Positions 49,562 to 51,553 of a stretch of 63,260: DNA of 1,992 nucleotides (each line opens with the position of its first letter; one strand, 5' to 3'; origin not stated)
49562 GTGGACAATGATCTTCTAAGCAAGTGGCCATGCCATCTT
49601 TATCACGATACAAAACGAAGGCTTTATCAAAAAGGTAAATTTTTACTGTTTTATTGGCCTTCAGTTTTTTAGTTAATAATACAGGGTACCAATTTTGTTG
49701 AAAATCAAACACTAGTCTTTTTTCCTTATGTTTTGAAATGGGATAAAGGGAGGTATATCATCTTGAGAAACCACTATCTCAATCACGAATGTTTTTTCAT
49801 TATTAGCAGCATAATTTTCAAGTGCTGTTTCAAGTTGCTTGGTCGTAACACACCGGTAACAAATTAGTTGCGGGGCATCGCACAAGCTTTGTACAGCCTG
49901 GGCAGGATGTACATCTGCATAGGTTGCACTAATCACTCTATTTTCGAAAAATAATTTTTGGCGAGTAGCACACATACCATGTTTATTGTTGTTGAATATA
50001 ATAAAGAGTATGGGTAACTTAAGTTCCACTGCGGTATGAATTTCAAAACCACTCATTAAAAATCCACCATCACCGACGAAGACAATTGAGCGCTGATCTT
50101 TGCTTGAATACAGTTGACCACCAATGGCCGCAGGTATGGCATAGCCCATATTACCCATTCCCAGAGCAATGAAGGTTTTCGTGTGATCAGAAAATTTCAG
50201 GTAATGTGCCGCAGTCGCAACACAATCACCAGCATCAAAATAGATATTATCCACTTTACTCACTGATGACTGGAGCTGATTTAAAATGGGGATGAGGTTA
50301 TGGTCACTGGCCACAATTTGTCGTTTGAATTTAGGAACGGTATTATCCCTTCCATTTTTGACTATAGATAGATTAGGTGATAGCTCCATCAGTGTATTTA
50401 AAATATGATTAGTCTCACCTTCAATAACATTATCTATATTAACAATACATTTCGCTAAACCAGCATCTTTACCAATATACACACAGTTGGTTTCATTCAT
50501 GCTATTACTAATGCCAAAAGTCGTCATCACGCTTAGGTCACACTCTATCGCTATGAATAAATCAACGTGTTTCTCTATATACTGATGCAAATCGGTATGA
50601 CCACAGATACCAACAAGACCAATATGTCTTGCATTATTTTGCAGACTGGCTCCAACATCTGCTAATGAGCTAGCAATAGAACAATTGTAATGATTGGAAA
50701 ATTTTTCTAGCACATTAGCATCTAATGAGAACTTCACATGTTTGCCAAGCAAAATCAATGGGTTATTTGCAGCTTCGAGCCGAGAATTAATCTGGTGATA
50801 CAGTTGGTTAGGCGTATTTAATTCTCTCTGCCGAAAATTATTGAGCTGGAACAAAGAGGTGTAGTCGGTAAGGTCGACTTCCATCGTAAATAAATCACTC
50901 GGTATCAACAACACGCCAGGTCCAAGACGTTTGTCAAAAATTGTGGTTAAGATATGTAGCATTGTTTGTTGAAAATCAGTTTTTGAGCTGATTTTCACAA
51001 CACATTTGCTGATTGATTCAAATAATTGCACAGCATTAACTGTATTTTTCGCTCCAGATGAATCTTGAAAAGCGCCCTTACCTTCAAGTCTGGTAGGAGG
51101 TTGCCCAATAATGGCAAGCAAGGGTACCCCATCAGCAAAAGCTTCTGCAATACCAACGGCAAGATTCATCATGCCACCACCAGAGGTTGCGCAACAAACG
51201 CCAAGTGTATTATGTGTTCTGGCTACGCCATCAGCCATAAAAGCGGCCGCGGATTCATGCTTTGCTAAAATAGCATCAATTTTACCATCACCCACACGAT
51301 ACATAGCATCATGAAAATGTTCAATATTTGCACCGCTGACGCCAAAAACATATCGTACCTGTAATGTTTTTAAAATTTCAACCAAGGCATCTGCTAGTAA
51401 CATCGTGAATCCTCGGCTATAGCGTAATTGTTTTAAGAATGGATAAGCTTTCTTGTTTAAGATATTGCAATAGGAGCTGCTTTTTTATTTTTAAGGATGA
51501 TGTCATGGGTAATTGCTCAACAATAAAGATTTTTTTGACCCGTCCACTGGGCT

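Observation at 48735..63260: AT-rich NRPS-centred biosynthetic gene cluster with an unusual tailoring/precursor set (main candidate for a new system)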

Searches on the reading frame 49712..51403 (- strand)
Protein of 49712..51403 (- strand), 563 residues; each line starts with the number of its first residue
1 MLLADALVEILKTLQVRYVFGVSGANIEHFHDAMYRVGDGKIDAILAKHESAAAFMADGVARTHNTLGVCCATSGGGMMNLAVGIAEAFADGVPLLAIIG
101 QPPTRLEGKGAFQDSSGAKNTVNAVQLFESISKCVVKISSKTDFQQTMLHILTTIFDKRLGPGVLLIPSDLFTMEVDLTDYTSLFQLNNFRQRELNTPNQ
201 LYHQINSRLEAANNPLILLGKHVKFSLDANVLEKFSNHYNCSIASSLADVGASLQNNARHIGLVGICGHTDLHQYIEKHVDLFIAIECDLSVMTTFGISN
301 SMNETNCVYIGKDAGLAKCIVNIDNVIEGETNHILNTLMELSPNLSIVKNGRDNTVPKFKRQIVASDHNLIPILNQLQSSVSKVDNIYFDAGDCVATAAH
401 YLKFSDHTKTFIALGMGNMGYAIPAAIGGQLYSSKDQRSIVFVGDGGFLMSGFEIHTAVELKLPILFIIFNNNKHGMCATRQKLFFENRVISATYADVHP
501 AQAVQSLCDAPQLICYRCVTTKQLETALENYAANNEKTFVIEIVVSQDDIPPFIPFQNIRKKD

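Call 4: search_protein_families(library=pfam, proteins=[window:49712-51403:-], max_evalue=0.01)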
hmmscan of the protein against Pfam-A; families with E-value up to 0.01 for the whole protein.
window:49712-51403:- (563 aa): 3 families
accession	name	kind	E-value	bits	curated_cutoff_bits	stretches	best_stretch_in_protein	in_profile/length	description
PF02776.23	TPP_enzyme_N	-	4e-32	110.9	26.8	1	3-114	3-112/119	Thiamine pyrophosphate enzyme, N-terminal TPP binding domain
PF02775.26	TPP_enzyme_C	-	2.9e-28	99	21.9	1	390-543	1-151/151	Thiamine pyrophosphate enzyme, C-terminal TPP binding domain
PF00205.28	TPP_enzyme_M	-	3.3e-09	37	30.4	1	205-313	4-112/137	Thiamine pyrophosphate enzyme, central domain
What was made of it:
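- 49712..51403 (-): ThDP-dependent acetolactate-synthase-like carboligase; NzsH/CqsB3-type by genomic association. Three TPP domains (call 4).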

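Call 7: find_encoding_contigs(protein=window:49712-51403:-, flank=10000, max_places=8)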
Protein window:49712-51403:- (563 aa): no gene with exactly this product is on record in the collection.

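Call 9: find_homologous_proteins(query=window:49712-51403:-, max_evalue=1e-10)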
Query window:49712-51403:- (563 aa): 621 proteins with E <= 1e-10 among 8000 candidates; the best 120 are listed.
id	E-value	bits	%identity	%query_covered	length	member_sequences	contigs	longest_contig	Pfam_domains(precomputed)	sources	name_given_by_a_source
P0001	0.0e+0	1266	100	100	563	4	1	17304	PF02775.27,PF02776.24,PF00205.29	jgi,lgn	jgi:acetolactate synthase-1/2/3 large subunit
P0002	0.0e+0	1085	85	100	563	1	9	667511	PF02775.27,PF02776.24,PF00205.29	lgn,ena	-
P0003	8.2e-164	564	48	100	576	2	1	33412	PF02775.27,PF02776.24,PF00205.29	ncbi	-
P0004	5.4e-159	548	47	99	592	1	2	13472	PF02775.27,PF02776.24,PF00205.29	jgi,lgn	jgi:acetolactate synthase-1/2/3 large subunit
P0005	7.6e-159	548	48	98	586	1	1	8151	PF02775.27,PF02776.24,PF00205.29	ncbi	-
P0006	4.6e-155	535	45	99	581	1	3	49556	PF02775.27,PF02776.24,PF00205.29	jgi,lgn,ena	-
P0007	9.1e-151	521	46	99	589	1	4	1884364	PF02775.27,PF02776.24,PF00205.29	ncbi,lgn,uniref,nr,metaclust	ncbi:thiamine pyrophosphate protein domain protein TPP-binding [Candidatus Amoebophilus asiaticus 5a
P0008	2.0e-150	520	47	97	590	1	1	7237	PF02775.27,PF02776.24,PF00205.29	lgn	-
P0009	5.5e-148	512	45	99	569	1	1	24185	PF02775.27,PF02776.24,PF00205.29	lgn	-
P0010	3.0e-147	509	45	99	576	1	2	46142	PF02775.27,PF02776.24,PF00205.29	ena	-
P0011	6.9e-146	505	46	99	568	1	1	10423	PF02775.27,PF02776.24,PF00205.29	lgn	-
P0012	3.3e-144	499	44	99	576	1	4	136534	PF02775.27,PF02776.24,PF00205.29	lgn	-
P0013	1.4e-143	497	44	99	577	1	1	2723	PF02775.27,PF02776.24,PF00205.29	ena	-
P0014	9.5e-143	495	45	99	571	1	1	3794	PF02775.27,PF02776.24,PF00205.29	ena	-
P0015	3.0e-142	493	46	99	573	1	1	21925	PF02775.27,PF02776.24,PF00205.29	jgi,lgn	-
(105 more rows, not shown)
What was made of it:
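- Nostoc and Scytonema ThDP proteins are among the homologues (call 9).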

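Call 10: find_encoding_contigs(protein=P0001, flank=10000, max_places=6)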
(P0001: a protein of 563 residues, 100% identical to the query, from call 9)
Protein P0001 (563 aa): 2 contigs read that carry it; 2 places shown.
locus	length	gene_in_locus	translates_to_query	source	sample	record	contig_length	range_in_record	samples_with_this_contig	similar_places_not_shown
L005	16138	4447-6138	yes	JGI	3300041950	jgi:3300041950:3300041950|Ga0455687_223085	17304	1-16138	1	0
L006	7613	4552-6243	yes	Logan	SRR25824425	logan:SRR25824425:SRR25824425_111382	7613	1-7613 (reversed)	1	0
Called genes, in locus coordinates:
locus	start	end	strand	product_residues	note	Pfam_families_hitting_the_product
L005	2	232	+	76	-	PF13683:rve_3, PF13333:rve_2 (weak)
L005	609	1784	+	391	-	PF02812:ELFV_dehydrog_N, PF00208:ELFV_dehydrog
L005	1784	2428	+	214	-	-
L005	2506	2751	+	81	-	PF00550:PP-binding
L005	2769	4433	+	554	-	PF00501:AMP-binding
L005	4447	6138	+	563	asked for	PF02776:TPP_enzyme_N, PF00205:TPP_enzyme_M, PF02775:TPP_enzyme_C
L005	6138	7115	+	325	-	PF00355:Rieske, PF19112:VanA_C, PF08417:PaO (weak)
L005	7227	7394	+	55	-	-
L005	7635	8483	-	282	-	PF00756:Esterase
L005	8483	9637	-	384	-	PF08240:ADH_N, PF00107:ADH_zinc_N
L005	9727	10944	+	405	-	PF13495:Phage_int_SAM_4 (faint), PF00589:Phage_integrase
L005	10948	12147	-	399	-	PF00083:Sugar_tr, PF07690:MFS_1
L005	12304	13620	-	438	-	-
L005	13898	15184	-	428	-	-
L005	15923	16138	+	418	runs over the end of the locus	PF07690:MFS_1, PF13347:MFS_2, PF07690:MFS_1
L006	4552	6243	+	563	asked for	PF02776:TPP_enzyme_N, PF00205:TPP_enzyme_M, PF02775:TPP_enzyme_C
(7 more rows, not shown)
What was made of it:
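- Tried and rejected: The cluster representative P0001 did work (call 10).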

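Call 11: find_encoding_contigs(protein=P0002, flank=10000, max_places=6)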
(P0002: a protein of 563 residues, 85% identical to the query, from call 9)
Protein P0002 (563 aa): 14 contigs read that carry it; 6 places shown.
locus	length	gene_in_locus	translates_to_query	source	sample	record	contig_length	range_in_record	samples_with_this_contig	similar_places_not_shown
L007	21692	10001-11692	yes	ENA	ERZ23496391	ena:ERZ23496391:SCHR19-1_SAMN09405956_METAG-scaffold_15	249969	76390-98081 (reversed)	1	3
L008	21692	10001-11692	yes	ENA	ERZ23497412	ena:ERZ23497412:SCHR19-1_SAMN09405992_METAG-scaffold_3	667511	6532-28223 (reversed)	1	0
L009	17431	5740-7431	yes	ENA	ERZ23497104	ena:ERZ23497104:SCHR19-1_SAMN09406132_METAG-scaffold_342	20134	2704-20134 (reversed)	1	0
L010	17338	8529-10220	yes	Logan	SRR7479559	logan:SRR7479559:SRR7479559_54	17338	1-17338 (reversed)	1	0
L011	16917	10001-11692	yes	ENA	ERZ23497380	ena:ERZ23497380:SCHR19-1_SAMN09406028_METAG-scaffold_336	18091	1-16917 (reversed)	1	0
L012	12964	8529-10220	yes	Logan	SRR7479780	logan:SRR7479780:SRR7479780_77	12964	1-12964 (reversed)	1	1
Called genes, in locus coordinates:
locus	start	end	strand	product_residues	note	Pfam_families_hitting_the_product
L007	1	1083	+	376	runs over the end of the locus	-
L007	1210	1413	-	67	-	-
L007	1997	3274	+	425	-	PF01593:Amino_oxidase, PF03486:HI0933_like (weak), PF07992:Pyr_redox_2 (weak), PF13450:NAD_binding_8, PF13738:Pyr_redox_3 (faint)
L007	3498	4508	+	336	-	PF08541:ACP_syn_III_C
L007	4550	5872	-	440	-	PF00067:p450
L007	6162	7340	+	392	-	PF02812:ELFV_dehydrog_N, PF00208:ELFV_dehydrog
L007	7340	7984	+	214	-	-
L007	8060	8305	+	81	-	PF00550:PP-binding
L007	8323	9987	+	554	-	PF00501:AMP-binding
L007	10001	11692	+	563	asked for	PF02776:TPP_enzyme_N, PF00205:TPP_enzyme_M, PF02775:TPP_enzyme_C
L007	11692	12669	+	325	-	PF00355:Rieske, PF19112:VanA_C, PF08417:PaO (faint)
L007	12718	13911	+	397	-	-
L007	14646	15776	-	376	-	PF25384:Alsin_RLD (weak), PF25390:WD40_RLD, PF00415:RCC1 (weak), PF13540:RCC1_2 (weak), PF00415:RCC1, PF25390:WD40_RLD, PF13540:RCC1_2, PF00415:RCC1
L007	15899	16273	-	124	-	PF01494:FAD_binding_3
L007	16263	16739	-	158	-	PF13936:HTH_38 (weak)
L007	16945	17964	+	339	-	PF00561:Abhydrolase_1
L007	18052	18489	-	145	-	PF13610:DDE_Tnp_IS240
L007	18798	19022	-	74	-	PF13683:rve_3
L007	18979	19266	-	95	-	PF01527:HTH_Tnp_1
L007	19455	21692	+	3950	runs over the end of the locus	PF00668:Condensation, PF00501:AMP-binding, PF00550:PP-binding, PF00668:Condensation, PF00501:AMP-binding, PF00550:PP-binding, PF00109:ketoacyl-synt, PF02801:Ketoacyl-synt_C, +11 more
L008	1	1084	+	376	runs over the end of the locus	-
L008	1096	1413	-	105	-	-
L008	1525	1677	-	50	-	-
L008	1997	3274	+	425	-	PF01593:Amino_oxidase, PF03486:HI0933_like (weak), PF07992:Pyr_redox_2 (weak), PF13450:NAD_binding_8, PF13738:Pyr_redox_3 (faint)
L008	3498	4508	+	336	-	PF08541:ACP_syn_III_C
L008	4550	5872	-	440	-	PF00067:p450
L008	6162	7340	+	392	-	PF02812:ELFV_dehydrog_N, PF00208:ELFV_dehydrog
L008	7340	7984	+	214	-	-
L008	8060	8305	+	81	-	PF00550:PP-binding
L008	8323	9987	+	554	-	PF00501:AMP-binding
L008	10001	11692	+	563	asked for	PF02776:TPP_enzyme_N, PF00205:TPP_enzyme_M, PF02775:TPP_enzyme_C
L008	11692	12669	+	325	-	PF00355:Rieske, PF19112:VanA_C, PF08417:PaO (faint)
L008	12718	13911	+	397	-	-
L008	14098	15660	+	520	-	PF02899:Phage_int_SAM_1, PF00589:Phage_integrase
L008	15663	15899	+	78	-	PF13700:DUF4158 (weak)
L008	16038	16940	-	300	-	PF00561:Abhydrolase_1, PF12146:Hydrolase_4, PF12697:Abhydrolase_6, PF03096:Ndr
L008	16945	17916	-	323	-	PF01636:APH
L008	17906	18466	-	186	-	PF03551:PadR, PF10400:Vir_act_alpha_C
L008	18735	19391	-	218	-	PF00665:rve, PF13683:rve_3, PF13333:rve_2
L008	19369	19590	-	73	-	-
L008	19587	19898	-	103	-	PF01527:HTH_Tnp_1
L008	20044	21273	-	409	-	PF25384:Alsin_RLD (weak), PF25390:WD40_RLD, PF00415:RCC1 (weak), PF13540:RCC1_2 (weak), PF00415:RCC1, PF25390:WD40_RLD, PF13540:RCC1_2, PF00415:RCC1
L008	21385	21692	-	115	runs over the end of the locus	PF01494:FAD_binding_3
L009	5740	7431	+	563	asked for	PF02776:TPP_enzyme_N, PF00205:TPP_enzyme_M, PF02775:TPP_enzyme_C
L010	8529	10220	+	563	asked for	PF02776:TPP_enzyme_N, PF00205:TPP_enzyme_M, PF02775:TPP_enzyme_C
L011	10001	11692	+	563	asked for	PF02776:TPP_enzyme_N, PF00205:TPP_enzyme_M, PF02775:TPP_enzyme_C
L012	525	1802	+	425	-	PF01593:Amino_oxidase, PF03486:HI0933_like (weak), PF07992:Pyr_redox_2 (weak), PF13450:NAD_binding_8, PF13738:Pyr_redox_3 (faint)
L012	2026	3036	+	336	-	PF08541:ACP_syn_III_C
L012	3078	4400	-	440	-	PF00067:p450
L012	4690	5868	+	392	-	PF02812:ELFV_dehydrog_N, PF00208:ELFV_dehydrog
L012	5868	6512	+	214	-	-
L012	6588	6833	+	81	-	PF00550:PP-binding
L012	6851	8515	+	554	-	PF00501:AMP-binding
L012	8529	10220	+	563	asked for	PF02776:TPP_enzyme_N, PF00205:TPP_enzyme_M, PF02775:TPP_enzyme_C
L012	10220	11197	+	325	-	PF00355:Rieske, PF19112:VanA_C, PF08417:PaO (faint)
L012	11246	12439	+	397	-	-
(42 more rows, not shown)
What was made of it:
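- In L007 an NRPS-PKS that starts with a C domain lies about 7 kb from the cassette (call 11).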

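Call 22: search_solved_structures(query=window:49712-51403:-, max_evalue=1e-20)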
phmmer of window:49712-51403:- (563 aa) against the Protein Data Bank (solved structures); distinct sequences matched with E-value up to 1e-20: 37.
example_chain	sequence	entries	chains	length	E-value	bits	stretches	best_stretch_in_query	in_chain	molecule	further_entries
8x3x_A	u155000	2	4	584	1.1e-51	179.1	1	5-554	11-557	BbmA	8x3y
8xod_A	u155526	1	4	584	1.3e-51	178.8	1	5-554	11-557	BbmA-G484F complex with CBOA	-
5ahk_A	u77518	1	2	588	1.2e-36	129.5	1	3-546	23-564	ACETOLACTATE SYNTHASE II, LARGE SUBUNIT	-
1jsc_A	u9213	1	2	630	7.4e-34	120.3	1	9-544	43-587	ACETOHYDROXY-ACID SYNTHASE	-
6u9d_A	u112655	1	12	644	8e-34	120.1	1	9-544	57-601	Acetolactate synthase catalytic subunit, mitochondrial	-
1n0h_A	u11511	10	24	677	9.7e-34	119.9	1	9-544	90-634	Acetolactate synthase | Acetolactate synthase, mitochondrial | Acetolactate synthase catalytic subunit, mitochondrial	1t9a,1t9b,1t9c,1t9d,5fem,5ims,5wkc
7u25_A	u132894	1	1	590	2.9e-33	118.3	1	4-489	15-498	Acetolactate synthase, chloroplastic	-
7stq_A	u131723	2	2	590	1.4e-32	116.1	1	4-489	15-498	Acetolactate synthase, chloroplastic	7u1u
6u9h_A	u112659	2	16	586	1.8e-32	115.7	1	4-489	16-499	Acetolactate synthase, chloroplastic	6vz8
1ybh_A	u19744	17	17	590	1.8e-32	115.7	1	4-489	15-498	Acetolactate synthase, chloroplast | Acetolactate synthase | Acetolactate synthase, chloroplastic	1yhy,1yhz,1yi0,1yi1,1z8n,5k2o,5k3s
8et5_A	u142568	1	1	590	1.8e-32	115.7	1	4-489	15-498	Acetolactate synthase, chloroplastic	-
3e9y_A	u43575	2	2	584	4.6e-32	114.3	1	4-489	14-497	Acetolactate synthase, chloroplastic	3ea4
6dek_A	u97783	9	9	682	1e-31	113.2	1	11-555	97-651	Acetolactate synthase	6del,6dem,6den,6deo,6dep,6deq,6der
6lpi_A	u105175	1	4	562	1.8e-31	112.4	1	4-496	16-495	Acetolactate synthase isozyme 1 large subunit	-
7tzz_A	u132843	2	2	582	2.2e-31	112.1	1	4-489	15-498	Acetolactate synthase, chloroplastic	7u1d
8x3z_A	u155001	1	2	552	1e-29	106.6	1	4-519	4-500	CsmA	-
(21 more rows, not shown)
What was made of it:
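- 49712..51403 (-): Best solved relatives are BbmA 8x3x and CsmA 8x3z (call 22).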

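Call 36: search_solved_structures(query=L007:3498-4508:+, max_evalue=0.00001)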
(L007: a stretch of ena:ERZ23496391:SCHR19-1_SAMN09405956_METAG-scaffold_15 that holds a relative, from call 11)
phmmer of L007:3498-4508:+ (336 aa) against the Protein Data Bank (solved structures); distinct sequences matched with E-value up to 0.00001: 16.
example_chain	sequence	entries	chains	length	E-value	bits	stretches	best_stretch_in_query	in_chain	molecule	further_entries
2ebd_A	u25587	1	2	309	5.3e-14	55.6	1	7-318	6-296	3-oxoacyl-[acyl-carrier-protein] synthase 3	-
8vd9_A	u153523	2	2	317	2.7e-11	46.7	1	5-331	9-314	Beta-ketoacyl-[acyl-carrier-protein] synthase III 1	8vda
1zow_A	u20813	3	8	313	3.5e-09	39.8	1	11-332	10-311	3-oxoacyl-[acyl-carrier-protein] synthase III | 3-oxoacyl-[acyl-carrier-protein] synthase 3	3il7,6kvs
4wzu_A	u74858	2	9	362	9.8e-09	38.3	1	38-332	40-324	3-oxoacyl-[acyl-carrier-protein] synthase 3 protein 2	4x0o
6esz_A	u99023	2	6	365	1.3e-08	37.9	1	98-333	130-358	PqsC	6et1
1ub7_A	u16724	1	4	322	7.8e-08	35.4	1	10-333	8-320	3-oxoacyl-[acyl-carrier protein] synthase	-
4x9k_A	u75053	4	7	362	1.1e-07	34.9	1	38-332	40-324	3-oxoacyl-[acyl-carrier-protein] synthase 3 protein 2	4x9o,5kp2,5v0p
5dwz_C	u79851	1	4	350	1.1e-07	34.9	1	115-333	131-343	3-oxoacyl-[acyl-carrier-protein] synthase 3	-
6et0_A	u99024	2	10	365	1.2e-07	34.7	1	115-333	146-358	PqsC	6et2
6et3_A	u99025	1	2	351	1.2e-07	34.7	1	115-333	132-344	PqsC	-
3il3_A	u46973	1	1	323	1.4e-07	34.5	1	6-266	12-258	3-oxoacyl-[acyl-carrier-protein] synthase 3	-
4ewp_A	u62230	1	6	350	3.5e-07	33.2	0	2-178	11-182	3-oxoacyl-[acyl-carrier-protein] synthase 3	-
5bqs_A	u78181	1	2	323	3.7e-07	33.1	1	10-318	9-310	3-oxoacyl-[acyl-carrier-protein] synthase 3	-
8vdb_A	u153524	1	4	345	5e-07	32.7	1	30-332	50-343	Beta-ketoacyl-[acyl-carrier-protein] synthase III 2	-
4v2p_A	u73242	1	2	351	6.7e-07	32.3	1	37-320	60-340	KETOSYNTHASE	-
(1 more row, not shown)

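Call 48: find_encoding_contigs(protein=P0003, flank=10000, max_places=2)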
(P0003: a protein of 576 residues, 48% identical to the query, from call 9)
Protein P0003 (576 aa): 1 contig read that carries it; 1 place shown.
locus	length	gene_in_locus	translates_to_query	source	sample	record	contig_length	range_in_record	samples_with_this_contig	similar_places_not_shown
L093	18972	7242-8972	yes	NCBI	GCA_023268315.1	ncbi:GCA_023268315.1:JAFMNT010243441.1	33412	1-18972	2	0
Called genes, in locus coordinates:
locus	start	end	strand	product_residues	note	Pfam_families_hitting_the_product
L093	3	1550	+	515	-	PF00664:ABC_membrane, PF00005:ABC_tran, PF02463:SMC_N (faint)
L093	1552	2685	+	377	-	PF25917:BSH_RND, PF25919:BSH_CusB (weak), PF25994:HH_AprE (weak), PF26002:Beta-barrel_AprE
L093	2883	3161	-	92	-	-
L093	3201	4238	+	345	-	PF00891:Methyltransf_2, PF13847:Methyltransf_31 (faint), PF08242:Methyltransf_12 (weak)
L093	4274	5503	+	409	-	PF02812:ELFV_dehydrog_N, PF00208:ELFV_dehydrog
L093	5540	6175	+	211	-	-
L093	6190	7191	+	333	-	PF08545:ACP_syn_III, PF08541:ACP_syn_III_C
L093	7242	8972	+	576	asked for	PF02776:TPP_enzyme_N, PF00205:TPP_enzyme_M, PF02775:TPP_enzyme_C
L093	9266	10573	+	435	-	PF00067:p450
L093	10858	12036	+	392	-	PF05150:Legionella_OMP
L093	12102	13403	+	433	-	PF08450:SGL (faint), PF10282:Lactonase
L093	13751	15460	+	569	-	PF00023:Ank (faint), PF12796:Ank_2 (faint), PF13637:Ank_4 (faint), PF13857:Ank_5 (faint), PF13606:Ank_3 (faint)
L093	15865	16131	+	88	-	-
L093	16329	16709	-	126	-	PF05721:PhyH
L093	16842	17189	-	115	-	-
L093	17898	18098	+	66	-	-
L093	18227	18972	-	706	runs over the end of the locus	PF03412:Peptidase_C39, PF00664:ABC_membrane, PF00005:ABC_tran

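Call 60: find_related_loci(query=A2, collection=metagenome_contigs, flank=10000)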
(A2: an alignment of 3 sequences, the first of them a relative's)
Query A2 (336 aa) in metagenome_contigs; peptide patterns used: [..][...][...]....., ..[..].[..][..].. (x = any residue, [..] = any of these).
302 stretches matched a pattern; 6 encode a relative of the query (tblastn E <= 1e-3); 6 distinct loci.
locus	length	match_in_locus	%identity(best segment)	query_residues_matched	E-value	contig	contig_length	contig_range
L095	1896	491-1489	57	1-334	2e-134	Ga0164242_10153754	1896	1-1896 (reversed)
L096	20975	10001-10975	39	5-332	1e-82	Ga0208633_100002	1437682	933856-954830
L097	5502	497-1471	39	5-332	9e-83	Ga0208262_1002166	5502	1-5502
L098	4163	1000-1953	41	13-332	4e-81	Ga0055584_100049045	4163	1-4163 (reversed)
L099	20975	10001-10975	39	5-332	4e-83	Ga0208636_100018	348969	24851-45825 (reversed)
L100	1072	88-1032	21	12-332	2e-14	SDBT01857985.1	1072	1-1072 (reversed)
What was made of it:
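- On Carbazole-type (NzsH/I/J, CqsB1-3) biosynthetic cluster: A copy elsewhere in the genome cannot be excluded (call 60 was inconclusive).
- The metagenome scan for it found none from the sibling samples, but I could not verify that those samples are in the scanned collection (call 60).
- Tried and rejected: It is inconclusive because I could not check whether the source samples are in that collection (call 60).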
